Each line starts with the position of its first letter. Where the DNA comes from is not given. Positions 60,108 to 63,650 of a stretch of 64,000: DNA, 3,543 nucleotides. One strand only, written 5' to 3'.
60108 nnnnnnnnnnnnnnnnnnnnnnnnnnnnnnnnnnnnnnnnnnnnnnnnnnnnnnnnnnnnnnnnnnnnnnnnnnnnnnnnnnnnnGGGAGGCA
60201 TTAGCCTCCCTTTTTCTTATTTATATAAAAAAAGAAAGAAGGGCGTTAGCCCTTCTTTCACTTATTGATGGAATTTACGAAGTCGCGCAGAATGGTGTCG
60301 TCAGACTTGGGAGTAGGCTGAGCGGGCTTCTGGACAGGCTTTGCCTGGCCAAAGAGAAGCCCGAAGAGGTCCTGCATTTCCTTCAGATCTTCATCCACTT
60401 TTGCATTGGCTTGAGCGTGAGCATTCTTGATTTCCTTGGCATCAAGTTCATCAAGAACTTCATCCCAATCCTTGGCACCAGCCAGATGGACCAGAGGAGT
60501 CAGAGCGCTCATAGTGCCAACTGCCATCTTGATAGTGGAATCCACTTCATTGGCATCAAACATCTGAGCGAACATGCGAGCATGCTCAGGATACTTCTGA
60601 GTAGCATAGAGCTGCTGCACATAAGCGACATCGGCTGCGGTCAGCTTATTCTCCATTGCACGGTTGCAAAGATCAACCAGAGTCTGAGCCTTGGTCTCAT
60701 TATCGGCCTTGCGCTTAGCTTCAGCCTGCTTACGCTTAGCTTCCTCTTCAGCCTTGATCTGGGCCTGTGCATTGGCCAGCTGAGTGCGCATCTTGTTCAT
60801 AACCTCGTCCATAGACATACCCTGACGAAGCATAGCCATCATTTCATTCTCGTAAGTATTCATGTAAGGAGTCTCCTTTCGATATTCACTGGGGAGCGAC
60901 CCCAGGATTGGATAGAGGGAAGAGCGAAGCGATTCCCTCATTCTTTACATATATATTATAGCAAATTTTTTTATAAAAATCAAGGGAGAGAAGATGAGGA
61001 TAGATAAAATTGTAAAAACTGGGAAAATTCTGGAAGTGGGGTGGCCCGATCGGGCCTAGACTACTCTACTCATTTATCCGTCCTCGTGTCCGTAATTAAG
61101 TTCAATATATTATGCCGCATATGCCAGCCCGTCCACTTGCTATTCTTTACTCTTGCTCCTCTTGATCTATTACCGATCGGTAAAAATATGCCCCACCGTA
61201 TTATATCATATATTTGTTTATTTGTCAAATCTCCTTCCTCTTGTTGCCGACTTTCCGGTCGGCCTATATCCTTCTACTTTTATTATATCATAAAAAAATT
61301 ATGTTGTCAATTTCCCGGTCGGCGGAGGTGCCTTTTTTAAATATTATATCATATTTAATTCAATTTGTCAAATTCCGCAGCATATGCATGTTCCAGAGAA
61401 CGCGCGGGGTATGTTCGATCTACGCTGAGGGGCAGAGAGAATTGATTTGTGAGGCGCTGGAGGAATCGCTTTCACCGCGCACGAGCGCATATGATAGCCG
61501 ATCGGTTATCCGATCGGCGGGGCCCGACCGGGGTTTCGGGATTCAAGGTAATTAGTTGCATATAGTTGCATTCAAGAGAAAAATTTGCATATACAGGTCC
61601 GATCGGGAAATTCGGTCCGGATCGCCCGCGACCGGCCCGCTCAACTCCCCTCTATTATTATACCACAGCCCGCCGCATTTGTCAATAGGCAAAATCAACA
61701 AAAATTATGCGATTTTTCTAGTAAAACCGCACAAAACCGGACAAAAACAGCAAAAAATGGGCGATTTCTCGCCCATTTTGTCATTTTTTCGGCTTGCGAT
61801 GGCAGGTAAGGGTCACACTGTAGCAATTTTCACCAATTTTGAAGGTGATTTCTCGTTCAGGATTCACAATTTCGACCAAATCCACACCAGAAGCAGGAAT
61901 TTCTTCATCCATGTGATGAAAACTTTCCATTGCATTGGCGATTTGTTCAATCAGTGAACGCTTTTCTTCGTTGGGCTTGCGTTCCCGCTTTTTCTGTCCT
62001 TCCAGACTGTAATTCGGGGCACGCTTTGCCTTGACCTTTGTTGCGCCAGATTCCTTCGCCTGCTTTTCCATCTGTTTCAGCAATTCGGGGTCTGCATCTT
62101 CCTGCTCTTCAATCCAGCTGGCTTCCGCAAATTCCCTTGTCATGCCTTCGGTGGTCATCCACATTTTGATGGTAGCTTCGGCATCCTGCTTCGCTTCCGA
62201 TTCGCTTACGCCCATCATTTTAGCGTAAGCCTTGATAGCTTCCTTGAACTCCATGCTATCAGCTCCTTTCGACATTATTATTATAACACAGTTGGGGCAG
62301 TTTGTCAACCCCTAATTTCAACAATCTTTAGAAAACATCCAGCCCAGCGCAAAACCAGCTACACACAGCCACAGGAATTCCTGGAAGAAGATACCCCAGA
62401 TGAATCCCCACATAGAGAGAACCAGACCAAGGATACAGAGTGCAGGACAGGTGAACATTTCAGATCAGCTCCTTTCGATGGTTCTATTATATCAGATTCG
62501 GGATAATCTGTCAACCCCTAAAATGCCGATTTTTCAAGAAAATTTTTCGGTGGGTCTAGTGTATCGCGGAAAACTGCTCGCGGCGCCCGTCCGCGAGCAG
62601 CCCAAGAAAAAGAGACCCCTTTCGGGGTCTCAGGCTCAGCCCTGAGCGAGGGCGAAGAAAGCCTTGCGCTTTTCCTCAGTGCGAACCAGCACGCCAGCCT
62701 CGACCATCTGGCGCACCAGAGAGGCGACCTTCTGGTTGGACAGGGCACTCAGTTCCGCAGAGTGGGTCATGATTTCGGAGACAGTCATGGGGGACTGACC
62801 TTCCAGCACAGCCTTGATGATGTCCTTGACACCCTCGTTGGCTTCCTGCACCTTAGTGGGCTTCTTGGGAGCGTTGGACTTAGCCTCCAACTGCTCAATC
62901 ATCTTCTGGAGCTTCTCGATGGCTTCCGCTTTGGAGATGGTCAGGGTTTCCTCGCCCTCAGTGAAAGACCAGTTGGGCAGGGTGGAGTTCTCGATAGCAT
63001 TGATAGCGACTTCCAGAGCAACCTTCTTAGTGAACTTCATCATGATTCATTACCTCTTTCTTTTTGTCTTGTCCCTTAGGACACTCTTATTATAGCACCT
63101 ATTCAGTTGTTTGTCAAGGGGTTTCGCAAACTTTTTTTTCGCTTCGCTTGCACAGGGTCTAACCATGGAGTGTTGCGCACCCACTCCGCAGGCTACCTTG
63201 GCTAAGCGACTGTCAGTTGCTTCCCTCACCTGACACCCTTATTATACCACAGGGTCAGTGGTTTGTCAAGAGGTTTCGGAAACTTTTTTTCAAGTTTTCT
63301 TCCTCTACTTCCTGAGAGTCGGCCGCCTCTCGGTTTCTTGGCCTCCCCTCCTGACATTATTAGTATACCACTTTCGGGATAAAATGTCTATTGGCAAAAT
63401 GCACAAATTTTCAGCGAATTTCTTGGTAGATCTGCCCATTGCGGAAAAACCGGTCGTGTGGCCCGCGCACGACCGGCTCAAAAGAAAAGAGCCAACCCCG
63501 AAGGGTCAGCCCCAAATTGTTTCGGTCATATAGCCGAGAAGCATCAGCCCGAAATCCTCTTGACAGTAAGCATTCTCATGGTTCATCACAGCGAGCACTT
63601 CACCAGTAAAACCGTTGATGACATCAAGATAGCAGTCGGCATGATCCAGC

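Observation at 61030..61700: Promoter-dense hub with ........-type palindromes; second promoter family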

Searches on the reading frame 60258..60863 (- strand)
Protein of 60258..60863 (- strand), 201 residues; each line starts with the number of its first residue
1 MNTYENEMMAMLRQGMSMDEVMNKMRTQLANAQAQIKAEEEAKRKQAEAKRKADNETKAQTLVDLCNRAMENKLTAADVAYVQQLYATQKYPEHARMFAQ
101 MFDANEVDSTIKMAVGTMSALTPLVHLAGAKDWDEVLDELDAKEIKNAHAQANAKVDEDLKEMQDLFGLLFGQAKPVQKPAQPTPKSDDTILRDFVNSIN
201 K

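Call 17: search_protein_families(library=pfam, proteins=[window:60258-60863:-], max_evalue=0.1)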
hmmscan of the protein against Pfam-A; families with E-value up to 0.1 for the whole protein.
window:60258-60863:- (201 aa): 3 families
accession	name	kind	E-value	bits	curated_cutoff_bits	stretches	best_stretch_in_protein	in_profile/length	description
PF00962.28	A_deaminase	-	0.0036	16.9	27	1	11-105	98-188/330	Adenosine deaminase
PF14493.12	HTH_40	-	0.029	15.1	27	0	128-167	37-76/89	Helix-turn-helix domain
PF08354.15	Fas1-AflB-like_hel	-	0.083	12.2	25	1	20-89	217-289/353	Fatty acid synthase subunit beta/Fas1-like, helical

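Call 18: search_protein_families(library=phrogs, proteins=[window:60258-60863:-], max_evalue=0.1)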
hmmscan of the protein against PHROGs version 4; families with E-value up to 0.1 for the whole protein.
window:60258-60863:- (201 aa): 3 families
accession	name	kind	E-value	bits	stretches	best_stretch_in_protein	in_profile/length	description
phrog_674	-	unknown function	0.0025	18.2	1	6-59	196-254/312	-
phrog_6216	-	unknown function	0.066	12.9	1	6-156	310-390/545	-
phrog_9278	-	unknown function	0.085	13.2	1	5-77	47-120/216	-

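Call 28: find_related_loci(query=window:60258-60863:-, collection=viral_contigs, flank=6000)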
Query window:60258-60863:- (201 aa) in viral_contigs; peptide patterns used: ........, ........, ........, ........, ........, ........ (x = any residue, [..] = any of these).
42 stretches matched a pattern; 1 encode a relative of the query (tblastn E <= 1e-3); 1 distinct loci.
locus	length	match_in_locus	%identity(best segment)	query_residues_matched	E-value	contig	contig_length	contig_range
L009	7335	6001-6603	100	1-201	5e-137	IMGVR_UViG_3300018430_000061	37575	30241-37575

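Call 95: search_solved_structures(query=A4, max_evalue=5)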
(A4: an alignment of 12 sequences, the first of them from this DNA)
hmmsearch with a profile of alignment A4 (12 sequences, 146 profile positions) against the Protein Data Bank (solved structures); distinct sequences matched with E-value up to 5: 10.
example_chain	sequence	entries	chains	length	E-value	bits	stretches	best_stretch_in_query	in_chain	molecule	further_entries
8ua7_D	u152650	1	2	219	0.081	16.6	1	32-111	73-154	Histone H2B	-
7c7y_A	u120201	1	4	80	0.12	16.1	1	68-131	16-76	Uncharacterized protein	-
6emo_A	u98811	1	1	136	0.17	15.6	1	71-145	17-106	PC4 and SFRS1-interacting protein,LEDGF/p75 IBD-JPO2 M1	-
4glw_A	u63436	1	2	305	0.45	14.2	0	55-87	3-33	DNA ligase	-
5yzu_A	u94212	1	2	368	2.1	12.1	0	58-95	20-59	3-Oxoacyl-[acyl-carrier-(ACP)] synthase III C terminal family protein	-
5yo9_A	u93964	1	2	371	2.6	11.7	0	58-95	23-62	3-Oxoacyl-[acyl-carrier-(ACP)] synthase III C terminal family protein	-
3ryt_A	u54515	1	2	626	3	11.5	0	66-114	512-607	Plexin-A1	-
6tvm_A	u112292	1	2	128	3.2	11.4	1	71-143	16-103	PC4 and SFRS1-interacting protein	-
7sq3_A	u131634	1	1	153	4.5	11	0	29-75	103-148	Designed trefoil knot protein, variant 1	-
8f2u_T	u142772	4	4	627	4.7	10.9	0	32-131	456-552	Coiled-coil domain-containing protein 22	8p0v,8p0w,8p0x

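Call 96: search_protein_families(library=phrogs, alignment_id=A4, max_evalue=0.01)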
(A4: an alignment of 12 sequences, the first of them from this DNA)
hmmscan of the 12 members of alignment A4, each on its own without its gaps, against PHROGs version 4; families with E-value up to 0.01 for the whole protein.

A. member 1, seq(201 aa): 1 family
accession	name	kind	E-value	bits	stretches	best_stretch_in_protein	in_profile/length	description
phrog_674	-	unknown function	0.0025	18.2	1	6-59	196-254/312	-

B. families by the number of members that match (of 12 scanned): 10 families
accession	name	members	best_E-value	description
phrog_187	-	1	0.0012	head-tail adaptor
phrog_20725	-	1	0.0013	-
phrog_10966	-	1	0.0014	-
phrog_674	-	1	0.0025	-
phrog_18995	-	1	0.0036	terminase small subunit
phrog_8914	-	1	0.0054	virion structural protein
phrog_2865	-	1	0.0056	-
phrog_24820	-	1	0.0067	-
phrog_1403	-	1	0.0085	Rz-like spanin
phrog_6321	-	1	0.0091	-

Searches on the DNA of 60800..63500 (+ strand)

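Call 10: search_dna_similar(query=window:60800-63100:+, collection=phages, mode=distant)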
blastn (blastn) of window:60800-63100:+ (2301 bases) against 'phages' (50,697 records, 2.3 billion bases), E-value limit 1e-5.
No match.

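Call 43: search_rna_families(source=window, start=60900, end=63500, threshold=evalue, max_evalue=5)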
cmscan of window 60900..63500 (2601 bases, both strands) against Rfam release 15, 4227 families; matches with E-value up to 5: 10.
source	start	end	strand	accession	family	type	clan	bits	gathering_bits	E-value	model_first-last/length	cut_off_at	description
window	61745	61833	-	RF02029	sraA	Gene; sRNA;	-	24.4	56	0.88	1-95/95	no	sraA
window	61750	61829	+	RF02420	Bp1_162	Gene; sRNA;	-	24.3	50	0.34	1-100/100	no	Burkholderia sRNA Bp1_Cand612_SIPHT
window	61721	61779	+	RF02844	RefA9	Gene; antisense;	-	24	49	1.1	1-64/64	no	Enterococcus sRNA A9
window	61694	61788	+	RF02053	STnc430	Gene; sRNA;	-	21.8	47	2.2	1-162/162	no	Enterobacterial sRNA STnc430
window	61741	61790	+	RF02907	patAB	Cis-reg; leader;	-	20.6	92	4.5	1-57/57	no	patAB leader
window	61659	61780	-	RF00548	U11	Gene; snRNA; splicing;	CL00005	19.6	39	1.5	1-134/134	no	U11 spliceosomal RNA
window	62597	62770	-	RF02156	NPPA-AS1_1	Gene; lncRNA;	-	18.1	45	2.7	1-176/176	no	NPPA antisense RNA 1 conserved region 1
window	61738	61787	+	RF02066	STnc320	Gene; sRNA;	-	18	50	4.5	1-55/55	no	Salmonella enterica sRNA STnc320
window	61698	61787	-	RF01808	MicX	Gene; sRNA;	-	17.6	75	0.78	1-194/194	no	MicX Vibrio cholerae sRNA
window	61743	61788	+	RF03975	mir-5881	Gene; miRNA;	-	17.4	87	2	1-67/67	no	mir-5881 microRNA precursor family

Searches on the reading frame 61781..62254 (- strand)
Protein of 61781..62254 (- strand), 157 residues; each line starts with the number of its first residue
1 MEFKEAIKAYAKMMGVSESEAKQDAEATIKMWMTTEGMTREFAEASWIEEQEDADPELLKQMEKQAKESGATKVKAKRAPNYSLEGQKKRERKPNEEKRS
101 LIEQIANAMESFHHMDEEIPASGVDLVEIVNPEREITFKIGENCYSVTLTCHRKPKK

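Call 17: search_protein_families(library=pfam, proteins=[window:61781-62254:-], max_evalue=0.1)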
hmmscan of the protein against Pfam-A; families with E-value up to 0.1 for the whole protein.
window:61781-62254:- (157 aa): 1 family
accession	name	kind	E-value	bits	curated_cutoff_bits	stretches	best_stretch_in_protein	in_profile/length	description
PF19849.4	DUF6324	-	0.03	14.6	27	1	21-57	5-41/60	Family of unknown function (DUF6324)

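Call 18: search_protein_families(library=phrogs, proteins=[window:61781-62254:-], max_evalue=0.1)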
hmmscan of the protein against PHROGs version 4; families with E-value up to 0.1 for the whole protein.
window:61781-62254:- (157 aa): 2 families
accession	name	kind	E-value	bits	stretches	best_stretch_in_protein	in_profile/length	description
phrog_14363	-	unknown function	0.031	14.9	1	88-136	94-142/172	-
phrog_16490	-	unknown function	0.093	13.4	0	29-151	155-279/286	-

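Call 27: find_related_loci(query=window:61781-62254:-, collection=viral_contigs, flank=6000)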
Query window:61781-62254:- (157 aa) in viral_contigs; peptide patterns used: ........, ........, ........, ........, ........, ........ (x = any residue, [..] = any of these).
12 stretches matched a pattern; 7 encode a relative of the query (tblastn E <= 1e-3); 7 distinct loci.
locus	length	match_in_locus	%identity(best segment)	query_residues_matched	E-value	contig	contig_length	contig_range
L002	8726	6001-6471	100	1-157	3e-105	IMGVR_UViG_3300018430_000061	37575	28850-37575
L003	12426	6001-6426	45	2-153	2e-33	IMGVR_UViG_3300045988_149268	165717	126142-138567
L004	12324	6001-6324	36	12-157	4e-16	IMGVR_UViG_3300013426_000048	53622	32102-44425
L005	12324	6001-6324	36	12-157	4e-16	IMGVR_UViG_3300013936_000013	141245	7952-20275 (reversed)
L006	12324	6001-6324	36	12-157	4e-16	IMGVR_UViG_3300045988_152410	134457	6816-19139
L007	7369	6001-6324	36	12-157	1e-15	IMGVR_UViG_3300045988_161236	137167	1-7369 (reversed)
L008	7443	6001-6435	43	2-156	5e-33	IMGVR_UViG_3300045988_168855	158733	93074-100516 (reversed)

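Call 53: search_dna_similar(query=window:61781-62254:-, collection=phages, mode=protein, max_evalue=0.001)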
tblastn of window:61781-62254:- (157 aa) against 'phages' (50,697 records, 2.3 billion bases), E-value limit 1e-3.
No match.

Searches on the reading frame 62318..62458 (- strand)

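Call 17: search_protein_families(library=pfam, proteins=[window:62318-62458:-], max_evalue=0.1)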
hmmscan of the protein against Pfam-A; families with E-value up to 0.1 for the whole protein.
window:62318-62458:- (46 aa): 1 family
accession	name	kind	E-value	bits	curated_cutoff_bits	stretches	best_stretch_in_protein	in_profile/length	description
PF07178.16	TraL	-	0.035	14.8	24.4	1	13-43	22-52/90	TraL protein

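Call 18: search_protein_families(library=phrogs, proteins=[window:62318-62458:-], max_evalue=0.1)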
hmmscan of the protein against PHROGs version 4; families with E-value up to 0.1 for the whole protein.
window:62318-62458:- (46 aa): 0 families

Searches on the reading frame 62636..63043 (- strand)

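Call 17: search_protein_families(library=pfam, proteins=[window:62636-63043:-], max_evalue=0.1)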
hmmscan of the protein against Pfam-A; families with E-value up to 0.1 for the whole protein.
window:62636-63043:- (135 aa): 5 families
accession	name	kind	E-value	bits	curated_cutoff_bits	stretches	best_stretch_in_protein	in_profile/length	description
PF16007.11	DUF4777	-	0.00067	20.3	34.4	1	72-118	6-52/66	Domain of unknown function (DUF4777)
PF03965.22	Penicillinase_R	-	0.003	18.3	22.6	1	78-130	10-62/115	Penicillinase repressor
PF21984.2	DnaD_N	-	0.054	14.1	27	0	97-126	43-72/101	DnaD N-terminal domain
PF00356.27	LacI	-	0.061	13.6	27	0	82-113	10-41/46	Bacterial regulatory proteins, lacI family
PF08100.18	Dimerisation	-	0.086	13.1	25.6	0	74-133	32-84/93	O-methyltransferase dimerisation domain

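Call 18: search_protein_families(library=phrogs, proteins=[window:62636-63043:-], max_evalue=0.1)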
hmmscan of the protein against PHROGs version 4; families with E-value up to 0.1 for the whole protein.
window:62636-63043:- (135 aa): 8 families
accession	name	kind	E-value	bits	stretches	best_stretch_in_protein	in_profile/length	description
phrog_5978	-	unknown function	0.00035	20.7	1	42-130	267-353/364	-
phrog_630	-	unknown function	0.0079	16.7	1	50-133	62-140/253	-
phrog_5311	-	DNA, RNA and nucleotide metabolism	0.0094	15.2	1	40-126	578-669/692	helicase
phrog_142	-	moron, auxiliary metabolic gene and host takeover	0.034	15.2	1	66-130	7-68/116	Ren-like exclusion protein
phrog_18861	-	unknown function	0.045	15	1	88-123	55-90/114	-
phrog_4450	-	unknown function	0.06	14.5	0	27-80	4-55/120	-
phrog_331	-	unknown function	0.081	13.6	0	76-122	48-90/111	-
phrog_4151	-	DNA, RNA and nucleotide metabolism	0.089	13.6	0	26-113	77-151/154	DNA binding protein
